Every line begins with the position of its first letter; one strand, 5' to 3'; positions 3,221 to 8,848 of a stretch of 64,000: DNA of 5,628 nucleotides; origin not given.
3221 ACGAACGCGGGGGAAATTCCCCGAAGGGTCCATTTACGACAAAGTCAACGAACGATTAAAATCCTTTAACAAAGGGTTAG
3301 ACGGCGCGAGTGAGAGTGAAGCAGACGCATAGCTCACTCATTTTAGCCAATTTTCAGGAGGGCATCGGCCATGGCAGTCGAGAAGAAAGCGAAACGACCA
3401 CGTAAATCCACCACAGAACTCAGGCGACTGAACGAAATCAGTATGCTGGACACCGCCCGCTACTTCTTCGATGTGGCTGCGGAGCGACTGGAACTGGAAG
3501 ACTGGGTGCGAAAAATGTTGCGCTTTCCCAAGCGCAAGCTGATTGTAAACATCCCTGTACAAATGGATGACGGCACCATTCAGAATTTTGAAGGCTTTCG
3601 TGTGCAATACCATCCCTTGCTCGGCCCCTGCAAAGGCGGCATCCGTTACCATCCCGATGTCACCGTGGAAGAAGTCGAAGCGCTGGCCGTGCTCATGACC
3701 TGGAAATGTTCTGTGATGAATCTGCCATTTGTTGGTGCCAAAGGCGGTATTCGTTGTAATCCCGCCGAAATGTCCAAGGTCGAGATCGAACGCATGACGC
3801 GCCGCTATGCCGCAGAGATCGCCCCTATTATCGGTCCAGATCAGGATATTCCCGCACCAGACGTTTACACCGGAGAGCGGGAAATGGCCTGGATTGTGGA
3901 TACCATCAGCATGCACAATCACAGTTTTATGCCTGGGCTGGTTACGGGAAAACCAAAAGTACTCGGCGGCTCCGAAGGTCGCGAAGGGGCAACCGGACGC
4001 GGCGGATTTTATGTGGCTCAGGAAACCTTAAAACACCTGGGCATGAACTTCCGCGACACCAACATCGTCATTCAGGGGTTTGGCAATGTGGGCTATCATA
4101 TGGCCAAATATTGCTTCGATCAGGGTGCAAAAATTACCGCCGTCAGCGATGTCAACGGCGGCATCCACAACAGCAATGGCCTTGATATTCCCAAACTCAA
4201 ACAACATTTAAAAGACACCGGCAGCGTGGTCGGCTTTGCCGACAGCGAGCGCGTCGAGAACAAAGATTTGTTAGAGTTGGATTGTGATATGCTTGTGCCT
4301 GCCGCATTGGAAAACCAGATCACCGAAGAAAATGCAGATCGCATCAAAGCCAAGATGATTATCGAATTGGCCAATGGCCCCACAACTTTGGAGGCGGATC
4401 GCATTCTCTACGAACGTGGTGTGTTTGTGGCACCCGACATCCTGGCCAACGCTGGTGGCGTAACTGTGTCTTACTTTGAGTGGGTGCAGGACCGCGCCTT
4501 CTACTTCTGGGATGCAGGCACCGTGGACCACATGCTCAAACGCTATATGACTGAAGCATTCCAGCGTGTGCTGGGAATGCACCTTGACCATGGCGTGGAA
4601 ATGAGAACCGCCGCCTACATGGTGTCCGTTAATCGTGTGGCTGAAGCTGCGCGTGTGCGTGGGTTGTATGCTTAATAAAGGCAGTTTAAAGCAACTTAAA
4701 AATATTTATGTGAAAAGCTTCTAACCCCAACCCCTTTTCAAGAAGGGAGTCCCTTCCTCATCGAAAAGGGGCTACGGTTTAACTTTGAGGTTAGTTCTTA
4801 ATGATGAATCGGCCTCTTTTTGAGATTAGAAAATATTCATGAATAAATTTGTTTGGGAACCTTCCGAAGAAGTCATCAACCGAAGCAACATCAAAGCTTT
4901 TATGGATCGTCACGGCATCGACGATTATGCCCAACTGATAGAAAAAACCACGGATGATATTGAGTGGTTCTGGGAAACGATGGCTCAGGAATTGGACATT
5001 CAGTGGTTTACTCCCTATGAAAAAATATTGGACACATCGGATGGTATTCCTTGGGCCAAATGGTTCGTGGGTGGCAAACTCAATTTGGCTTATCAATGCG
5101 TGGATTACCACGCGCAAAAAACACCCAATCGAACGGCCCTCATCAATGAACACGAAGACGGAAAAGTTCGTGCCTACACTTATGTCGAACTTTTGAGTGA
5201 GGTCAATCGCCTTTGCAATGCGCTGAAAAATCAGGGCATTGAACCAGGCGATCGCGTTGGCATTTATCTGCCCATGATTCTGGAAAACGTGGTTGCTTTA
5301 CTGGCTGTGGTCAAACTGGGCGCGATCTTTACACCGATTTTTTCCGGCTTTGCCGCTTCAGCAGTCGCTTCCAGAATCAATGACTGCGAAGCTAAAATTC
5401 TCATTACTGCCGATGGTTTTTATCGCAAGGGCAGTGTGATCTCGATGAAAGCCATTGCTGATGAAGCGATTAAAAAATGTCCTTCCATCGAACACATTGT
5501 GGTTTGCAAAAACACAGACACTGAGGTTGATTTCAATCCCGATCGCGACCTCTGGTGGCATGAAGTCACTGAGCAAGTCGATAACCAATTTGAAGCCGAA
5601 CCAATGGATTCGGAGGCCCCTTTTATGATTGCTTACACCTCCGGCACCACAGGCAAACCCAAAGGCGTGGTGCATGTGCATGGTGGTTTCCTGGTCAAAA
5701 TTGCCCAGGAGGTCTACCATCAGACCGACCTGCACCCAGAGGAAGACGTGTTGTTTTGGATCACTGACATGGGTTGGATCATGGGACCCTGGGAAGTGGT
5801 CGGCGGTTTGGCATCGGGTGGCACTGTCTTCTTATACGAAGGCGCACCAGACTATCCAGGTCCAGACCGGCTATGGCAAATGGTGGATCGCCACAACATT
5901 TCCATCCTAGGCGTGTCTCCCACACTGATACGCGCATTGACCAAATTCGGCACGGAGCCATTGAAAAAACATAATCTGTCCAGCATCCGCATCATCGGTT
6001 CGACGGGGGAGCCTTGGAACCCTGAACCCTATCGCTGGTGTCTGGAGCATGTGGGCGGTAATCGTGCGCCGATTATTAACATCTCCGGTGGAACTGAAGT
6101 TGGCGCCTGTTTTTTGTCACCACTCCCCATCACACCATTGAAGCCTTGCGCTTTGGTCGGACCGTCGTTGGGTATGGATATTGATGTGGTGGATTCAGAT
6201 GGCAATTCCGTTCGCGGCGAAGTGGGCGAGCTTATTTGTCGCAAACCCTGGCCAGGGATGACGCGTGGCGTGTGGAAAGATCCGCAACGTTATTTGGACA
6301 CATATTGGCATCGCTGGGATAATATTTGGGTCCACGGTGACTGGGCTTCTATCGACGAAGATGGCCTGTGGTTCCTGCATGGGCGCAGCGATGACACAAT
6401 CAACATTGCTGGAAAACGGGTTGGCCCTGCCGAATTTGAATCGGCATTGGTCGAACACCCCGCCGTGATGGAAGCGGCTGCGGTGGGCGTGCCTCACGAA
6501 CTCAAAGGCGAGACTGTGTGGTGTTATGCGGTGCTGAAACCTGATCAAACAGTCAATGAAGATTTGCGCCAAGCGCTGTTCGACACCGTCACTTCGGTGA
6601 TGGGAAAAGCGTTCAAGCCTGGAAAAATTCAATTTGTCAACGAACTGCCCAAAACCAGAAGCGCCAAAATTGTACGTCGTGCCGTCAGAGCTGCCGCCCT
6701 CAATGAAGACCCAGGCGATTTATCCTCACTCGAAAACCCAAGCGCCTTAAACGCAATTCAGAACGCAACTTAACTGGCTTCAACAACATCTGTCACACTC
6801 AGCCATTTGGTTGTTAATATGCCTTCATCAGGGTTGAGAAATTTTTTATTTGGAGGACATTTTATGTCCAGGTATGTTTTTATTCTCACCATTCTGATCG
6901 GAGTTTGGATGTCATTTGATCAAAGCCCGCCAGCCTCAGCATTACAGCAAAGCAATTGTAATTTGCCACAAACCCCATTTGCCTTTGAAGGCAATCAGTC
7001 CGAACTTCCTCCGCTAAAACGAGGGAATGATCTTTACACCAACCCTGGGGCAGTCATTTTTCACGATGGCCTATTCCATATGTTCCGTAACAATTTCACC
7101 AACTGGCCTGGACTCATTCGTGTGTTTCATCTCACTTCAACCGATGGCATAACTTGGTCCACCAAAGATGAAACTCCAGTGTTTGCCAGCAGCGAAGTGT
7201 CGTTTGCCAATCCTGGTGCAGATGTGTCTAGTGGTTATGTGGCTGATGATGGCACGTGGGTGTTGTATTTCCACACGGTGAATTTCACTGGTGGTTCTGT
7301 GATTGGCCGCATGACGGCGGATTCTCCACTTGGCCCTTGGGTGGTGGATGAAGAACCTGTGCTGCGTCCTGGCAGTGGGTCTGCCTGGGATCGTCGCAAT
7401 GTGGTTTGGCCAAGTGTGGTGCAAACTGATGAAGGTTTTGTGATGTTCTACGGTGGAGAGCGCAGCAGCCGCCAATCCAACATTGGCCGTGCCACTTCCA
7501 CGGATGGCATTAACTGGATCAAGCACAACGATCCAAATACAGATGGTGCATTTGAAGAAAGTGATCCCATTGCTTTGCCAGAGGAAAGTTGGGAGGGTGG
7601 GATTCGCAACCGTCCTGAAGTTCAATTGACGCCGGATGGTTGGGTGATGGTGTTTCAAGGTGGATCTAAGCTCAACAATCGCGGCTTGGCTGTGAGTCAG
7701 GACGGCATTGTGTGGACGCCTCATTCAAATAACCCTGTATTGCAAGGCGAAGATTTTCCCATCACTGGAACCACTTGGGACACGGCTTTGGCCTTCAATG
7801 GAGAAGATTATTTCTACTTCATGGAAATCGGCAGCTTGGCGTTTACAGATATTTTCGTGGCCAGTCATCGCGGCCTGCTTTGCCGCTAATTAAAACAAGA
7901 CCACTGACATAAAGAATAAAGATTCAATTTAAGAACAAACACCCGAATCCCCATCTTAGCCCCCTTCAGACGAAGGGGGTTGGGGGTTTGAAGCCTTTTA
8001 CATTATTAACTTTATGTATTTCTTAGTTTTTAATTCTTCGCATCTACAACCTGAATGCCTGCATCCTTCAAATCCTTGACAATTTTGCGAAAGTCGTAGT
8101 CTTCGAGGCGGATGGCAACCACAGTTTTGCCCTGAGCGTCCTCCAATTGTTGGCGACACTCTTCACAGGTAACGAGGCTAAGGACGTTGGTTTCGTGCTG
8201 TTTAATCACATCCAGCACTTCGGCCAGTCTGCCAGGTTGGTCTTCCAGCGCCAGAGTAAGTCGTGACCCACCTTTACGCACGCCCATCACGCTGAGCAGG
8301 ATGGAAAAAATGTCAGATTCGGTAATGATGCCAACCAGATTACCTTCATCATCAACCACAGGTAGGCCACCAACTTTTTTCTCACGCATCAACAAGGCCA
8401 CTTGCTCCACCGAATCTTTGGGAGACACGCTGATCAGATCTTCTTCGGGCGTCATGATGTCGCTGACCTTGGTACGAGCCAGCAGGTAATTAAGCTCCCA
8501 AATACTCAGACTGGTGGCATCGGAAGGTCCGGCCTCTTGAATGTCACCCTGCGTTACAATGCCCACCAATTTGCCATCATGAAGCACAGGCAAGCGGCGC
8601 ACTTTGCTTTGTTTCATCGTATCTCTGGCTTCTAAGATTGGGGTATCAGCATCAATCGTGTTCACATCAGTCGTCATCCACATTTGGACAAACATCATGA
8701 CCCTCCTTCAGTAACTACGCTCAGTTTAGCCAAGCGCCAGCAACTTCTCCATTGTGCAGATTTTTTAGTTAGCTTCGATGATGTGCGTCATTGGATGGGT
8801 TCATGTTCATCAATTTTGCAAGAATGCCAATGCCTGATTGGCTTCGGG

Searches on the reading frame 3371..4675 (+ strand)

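Call 8: search_protein_families(library=pfam, proteins=[window:3371-4675:+], max_evalue=0.001)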
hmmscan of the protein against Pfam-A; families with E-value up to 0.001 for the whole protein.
window:3371-4675:+ (434 aa): 2 families
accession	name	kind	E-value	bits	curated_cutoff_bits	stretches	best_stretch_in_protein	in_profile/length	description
PF00208.27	ELFV_dehydrog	-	4.2e-82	275.9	23.4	1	199-431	1-241/241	Glutamate/Leucine/Phenylalanine/Valine dehydrogenase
PF02812.23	ELFV_dehydrog_N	-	1.5e-53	180.4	25.3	1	53-180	1-128/129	Glu/Leu/Phe/Val dehydrogenase, dimerisation domain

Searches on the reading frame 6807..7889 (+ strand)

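Call 8: search_protein_families(library=pfam, proteins=[window:6807-7889:+], max_evalue=0.001)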
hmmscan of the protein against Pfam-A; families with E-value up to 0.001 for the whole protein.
window:6807-7889:+ (360 aa): 2 families
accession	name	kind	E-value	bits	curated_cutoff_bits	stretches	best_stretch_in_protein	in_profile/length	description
PF00251.26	Glyco_hydro_32N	-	4.1e-05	23.7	22.1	1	77-246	9-178/307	Glycosyl hydrolases family 32 N-terminal domain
PF04616.20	Glyco_hydro_43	-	0.00073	19.4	32.2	0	86-179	19-108/288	Glycosyl hydrolases family 43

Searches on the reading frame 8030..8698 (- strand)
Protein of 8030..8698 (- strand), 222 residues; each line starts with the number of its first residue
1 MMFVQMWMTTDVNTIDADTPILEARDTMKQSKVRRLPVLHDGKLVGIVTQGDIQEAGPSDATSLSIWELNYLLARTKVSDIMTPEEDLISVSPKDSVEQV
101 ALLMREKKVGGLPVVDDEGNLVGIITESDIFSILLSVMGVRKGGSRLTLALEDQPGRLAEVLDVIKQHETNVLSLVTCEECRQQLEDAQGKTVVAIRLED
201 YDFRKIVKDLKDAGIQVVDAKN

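Call 8: search_protein_families(library=pfam, proteins=[window:8030-8698:-], max_evalue=0.001)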
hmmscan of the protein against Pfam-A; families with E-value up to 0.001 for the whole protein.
window:8030-8698:- (222 aa): 2 families
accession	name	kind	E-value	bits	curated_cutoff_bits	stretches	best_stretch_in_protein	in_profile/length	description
PF00571.33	CBS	-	3.1e-34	117.5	24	2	78-135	1-56/57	CBS domain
PF22190.2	TTHA0829-like_ACT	-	3.2e-09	37.1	27.4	1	143-219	1-68/70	TTHA0829-like ACT domain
